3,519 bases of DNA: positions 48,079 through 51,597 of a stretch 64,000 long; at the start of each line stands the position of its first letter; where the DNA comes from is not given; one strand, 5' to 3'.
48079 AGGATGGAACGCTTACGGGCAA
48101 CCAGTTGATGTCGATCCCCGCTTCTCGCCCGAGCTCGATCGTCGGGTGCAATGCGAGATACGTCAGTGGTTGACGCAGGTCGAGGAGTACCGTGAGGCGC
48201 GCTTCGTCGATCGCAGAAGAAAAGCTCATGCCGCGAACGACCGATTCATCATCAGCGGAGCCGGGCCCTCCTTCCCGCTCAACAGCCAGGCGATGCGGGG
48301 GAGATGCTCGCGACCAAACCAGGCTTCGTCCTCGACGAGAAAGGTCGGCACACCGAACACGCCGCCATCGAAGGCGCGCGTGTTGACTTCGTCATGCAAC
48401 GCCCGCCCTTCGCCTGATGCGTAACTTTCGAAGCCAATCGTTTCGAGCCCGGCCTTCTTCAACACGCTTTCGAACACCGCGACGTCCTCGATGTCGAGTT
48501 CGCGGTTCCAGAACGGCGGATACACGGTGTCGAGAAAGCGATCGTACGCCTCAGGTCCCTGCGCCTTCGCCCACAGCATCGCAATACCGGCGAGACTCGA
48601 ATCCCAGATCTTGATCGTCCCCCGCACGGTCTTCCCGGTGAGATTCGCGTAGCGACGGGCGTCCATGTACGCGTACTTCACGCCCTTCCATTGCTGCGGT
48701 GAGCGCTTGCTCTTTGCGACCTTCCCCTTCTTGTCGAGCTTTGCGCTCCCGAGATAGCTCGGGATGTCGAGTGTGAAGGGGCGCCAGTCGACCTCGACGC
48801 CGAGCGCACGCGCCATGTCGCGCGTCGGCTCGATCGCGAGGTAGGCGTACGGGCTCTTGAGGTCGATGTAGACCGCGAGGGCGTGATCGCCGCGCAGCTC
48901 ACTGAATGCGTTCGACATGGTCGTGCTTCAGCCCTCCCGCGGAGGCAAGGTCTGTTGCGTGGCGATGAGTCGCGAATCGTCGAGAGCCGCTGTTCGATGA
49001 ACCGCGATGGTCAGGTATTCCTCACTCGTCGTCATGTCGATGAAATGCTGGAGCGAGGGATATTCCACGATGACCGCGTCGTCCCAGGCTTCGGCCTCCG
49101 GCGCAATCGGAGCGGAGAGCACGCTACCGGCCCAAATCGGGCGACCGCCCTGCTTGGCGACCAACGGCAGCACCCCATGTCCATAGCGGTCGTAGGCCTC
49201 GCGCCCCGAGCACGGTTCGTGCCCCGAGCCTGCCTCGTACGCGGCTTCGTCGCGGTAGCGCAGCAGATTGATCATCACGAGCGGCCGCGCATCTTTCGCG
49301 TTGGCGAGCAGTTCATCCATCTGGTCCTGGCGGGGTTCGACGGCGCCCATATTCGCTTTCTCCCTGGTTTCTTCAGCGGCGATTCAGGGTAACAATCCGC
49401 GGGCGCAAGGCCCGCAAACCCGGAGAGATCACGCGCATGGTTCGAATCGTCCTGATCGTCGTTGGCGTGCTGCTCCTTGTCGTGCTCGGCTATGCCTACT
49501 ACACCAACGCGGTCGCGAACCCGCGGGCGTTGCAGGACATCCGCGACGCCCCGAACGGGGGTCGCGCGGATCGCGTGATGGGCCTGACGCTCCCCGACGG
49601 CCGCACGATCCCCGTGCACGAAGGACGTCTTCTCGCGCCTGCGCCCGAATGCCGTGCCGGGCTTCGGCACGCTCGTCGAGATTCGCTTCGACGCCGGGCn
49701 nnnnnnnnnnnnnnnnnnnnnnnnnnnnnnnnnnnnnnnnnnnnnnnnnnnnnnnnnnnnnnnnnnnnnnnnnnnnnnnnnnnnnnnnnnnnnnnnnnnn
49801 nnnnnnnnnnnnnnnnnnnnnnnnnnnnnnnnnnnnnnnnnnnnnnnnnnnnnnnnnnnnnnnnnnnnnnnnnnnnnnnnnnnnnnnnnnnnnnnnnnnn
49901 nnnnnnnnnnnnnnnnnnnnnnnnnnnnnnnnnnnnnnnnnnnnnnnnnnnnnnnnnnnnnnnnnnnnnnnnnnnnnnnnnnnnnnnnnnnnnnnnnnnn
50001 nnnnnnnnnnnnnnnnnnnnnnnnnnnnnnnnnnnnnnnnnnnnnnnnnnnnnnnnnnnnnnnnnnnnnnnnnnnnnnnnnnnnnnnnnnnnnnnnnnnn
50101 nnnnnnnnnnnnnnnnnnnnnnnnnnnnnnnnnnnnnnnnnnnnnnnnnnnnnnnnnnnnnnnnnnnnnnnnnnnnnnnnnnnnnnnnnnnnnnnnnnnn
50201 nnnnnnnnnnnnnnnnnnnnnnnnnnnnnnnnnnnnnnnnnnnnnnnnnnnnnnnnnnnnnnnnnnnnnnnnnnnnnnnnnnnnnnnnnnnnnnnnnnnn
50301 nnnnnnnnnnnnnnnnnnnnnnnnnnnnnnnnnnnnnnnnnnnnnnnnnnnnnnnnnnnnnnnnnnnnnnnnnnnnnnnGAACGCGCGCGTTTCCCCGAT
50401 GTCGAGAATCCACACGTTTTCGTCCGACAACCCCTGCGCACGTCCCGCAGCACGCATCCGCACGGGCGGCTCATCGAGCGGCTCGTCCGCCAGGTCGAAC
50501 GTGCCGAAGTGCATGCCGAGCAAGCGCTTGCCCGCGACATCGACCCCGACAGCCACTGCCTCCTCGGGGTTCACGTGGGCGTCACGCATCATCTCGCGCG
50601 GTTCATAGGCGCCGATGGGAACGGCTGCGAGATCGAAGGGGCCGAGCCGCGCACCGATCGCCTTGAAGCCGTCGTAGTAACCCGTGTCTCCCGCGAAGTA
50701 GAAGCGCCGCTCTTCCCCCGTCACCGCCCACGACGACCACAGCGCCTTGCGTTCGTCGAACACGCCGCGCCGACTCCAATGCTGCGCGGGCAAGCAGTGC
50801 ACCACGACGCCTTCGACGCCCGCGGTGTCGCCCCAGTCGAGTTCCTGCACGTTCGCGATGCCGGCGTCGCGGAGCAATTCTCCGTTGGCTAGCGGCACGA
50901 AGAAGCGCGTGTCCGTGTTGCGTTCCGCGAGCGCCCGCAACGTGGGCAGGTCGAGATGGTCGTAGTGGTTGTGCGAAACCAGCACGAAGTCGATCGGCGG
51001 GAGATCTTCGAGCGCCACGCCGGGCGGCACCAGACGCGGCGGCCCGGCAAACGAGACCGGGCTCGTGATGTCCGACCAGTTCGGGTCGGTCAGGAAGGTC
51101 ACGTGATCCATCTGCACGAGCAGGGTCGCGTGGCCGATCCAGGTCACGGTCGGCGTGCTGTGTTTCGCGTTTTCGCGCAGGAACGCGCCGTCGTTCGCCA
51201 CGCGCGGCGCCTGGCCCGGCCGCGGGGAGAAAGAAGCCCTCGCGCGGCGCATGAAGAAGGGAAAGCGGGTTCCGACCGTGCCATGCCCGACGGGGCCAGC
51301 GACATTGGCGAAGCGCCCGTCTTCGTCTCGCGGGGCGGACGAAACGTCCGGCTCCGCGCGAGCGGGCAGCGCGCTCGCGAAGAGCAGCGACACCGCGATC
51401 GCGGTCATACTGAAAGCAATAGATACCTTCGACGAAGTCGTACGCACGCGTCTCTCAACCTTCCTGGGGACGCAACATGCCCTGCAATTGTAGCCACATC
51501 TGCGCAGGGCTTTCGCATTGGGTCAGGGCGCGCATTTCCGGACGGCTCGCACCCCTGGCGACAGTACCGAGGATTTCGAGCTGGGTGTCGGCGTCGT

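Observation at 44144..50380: Selenocysteine-dense thiol/peroxide redox island: three UGA-recoded oxidoreductases within 6 kb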

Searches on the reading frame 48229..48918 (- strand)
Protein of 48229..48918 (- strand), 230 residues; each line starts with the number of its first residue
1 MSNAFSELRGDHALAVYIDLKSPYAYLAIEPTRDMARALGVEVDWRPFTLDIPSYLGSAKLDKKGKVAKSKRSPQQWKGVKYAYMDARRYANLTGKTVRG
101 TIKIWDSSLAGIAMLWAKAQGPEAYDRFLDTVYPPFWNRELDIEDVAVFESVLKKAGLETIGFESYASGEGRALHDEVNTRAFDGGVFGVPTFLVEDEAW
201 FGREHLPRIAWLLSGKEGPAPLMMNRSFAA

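Call 6: search_protein_families(library=pfam, max_evalue=0.01, proteins=[window:48229-48918:-])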
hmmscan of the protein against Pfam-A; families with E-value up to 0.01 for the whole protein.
window:48229-48918:- (230 aa): 1 family
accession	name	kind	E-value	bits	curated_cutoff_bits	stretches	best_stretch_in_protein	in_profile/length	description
PF01323.26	DSBA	-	1.5e-17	64.5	25.6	1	14-210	2-187/191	DSBA-like thioredoxin domain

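Call 29: search_protein_families(library=ncbifam, max_evalue=0.01, proteins=[window:48229-48918:-])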
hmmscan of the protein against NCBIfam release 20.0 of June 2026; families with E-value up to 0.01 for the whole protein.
window:48229-48918:- (230 aa): 0 families

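Call 76: search_solved_structures(query=window:48229-48918:-, max_evalue=0.01)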
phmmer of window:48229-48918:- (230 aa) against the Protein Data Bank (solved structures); distinct sequences matched with E-value up to 0.01: 2.
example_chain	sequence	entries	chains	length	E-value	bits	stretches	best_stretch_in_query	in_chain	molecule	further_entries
3fz5_A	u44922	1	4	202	4.8e-10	42.8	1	15-215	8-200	Possible 2-hydroxychromene-2-carboxylate isomerase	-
2imd_A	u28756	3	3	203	1.4e-08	38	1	16-206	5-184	2-hydroxychromene-2-carboxylate isomerase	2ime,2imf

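Call 95: search_solved_structures(query=window:48229-48918:-, max_evalue=0.01, show_alignments=2)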
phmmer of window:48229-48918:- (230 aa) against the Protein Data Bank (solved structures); distinct sequences matched with E-value up to 0.01: 2.
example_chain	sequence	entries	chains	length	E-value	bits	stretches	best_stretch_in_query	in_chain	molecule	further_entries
3fz5_A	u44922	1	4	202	4.8e-10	42.8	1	15-215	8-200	Possible 2-hydroxychromene-2-carboxylate isomerase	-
2imd_A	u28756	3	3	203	1.4e-08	38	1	16-206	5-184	2-hydroxychromene-2-carboxylate isomerase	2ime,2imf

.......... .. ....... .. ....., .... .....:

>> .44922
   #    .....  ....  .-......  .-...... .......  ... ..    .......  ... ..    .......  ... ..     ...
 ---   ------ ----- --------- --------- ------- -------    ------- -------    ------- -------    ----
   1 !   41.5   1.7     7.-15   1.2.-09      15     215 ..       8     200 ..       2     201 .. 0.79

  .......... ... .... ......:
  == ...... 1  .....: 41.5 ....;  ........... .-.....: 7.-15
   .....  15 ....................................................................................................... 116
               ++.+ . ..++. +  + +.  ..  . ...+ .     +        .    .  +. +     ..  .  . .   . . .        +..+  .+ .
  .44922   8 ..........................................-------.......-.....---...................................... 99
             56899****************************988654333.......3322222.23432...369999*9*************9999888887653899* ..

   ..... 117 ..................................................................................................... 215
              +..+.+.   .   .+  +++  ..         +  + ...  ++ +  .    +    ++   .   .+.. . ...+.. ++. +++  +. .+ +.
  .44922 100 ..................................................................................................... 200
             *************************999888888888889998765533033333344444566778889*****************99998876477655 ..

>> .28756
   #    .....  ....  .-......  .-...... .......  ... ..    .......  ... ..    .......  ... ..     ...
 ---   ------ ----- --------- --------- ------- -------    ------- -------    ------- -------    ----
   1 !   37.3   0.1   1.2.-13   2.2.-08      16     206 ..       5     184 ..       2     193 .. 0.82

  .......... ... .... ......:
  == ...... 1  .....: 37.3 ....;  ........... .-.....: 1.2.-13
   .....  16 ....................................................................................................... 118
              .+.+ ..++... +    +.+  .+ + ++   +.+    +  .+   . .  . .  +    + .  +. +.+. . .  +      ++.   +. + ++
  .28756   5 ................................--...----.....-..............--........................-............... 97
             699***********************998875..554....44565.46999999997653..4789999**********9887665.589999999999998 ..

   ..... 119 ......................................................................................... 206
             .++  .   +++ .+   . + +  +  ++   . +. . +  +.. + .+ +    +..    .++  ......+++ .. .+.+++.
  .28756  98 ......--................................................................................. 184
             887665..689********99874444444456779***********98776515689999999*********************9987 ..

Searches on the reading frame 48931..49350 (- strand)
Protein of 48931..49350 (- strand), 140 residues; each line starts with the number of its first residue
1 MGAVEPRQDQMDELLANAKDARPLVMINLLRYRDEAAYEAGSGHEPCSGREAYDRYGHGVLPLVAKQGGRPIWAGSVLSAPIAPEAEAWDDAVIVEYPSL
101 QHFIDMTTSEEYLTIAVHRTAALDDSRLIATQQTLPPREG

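Call 6: search_protein_families(library=pfam, max_evalue=0.01, proteins=[window:48931-49350:-])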
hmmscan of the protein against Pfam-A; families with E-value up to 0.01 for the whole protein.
window:48931-49350:- (140 aa): 1 family
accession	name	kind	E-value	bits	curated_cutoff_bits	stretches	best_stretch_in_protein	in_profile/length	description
PF07045.17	DUF1330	-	2.6e-08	34.6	23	1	50-126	13-87/94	Domain of unknown function (DUF1330)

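Call 29: search_protein_families(library=ncbifam, max_evalue=0.01, proteins=[window:48931-49350:-])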
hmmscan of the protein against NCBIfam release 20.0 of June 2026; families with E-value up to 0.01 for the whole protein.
window:48931-49350:- (140 aa): 0 families

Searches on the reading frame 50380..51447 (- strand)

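Call 6: search_protein_families(library=pfam, max_evalue=0.01, proteins=[window:50380-51447:-])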
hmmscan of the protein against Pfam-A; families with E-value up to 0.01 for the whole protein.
window:50380-51447:- (356 aa): 3 families
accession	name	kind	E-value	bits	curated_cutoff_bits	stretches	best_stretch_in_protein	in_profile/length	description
PF12706.13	Lactamase_B_2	-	2.8e-44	151.6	27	1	118-314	3-200/200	Beta-lactamase superfamily domain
PF13483.12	Lactamase_B_3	-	6.2e-13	49.5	24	1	100-313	1-160/160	Beta-lactamase superfamily domain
PF00753.33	Lactamase_B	-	0.0021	18.5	22.7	0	147-164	39-56/196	Metallo-beta-lactamase superfamily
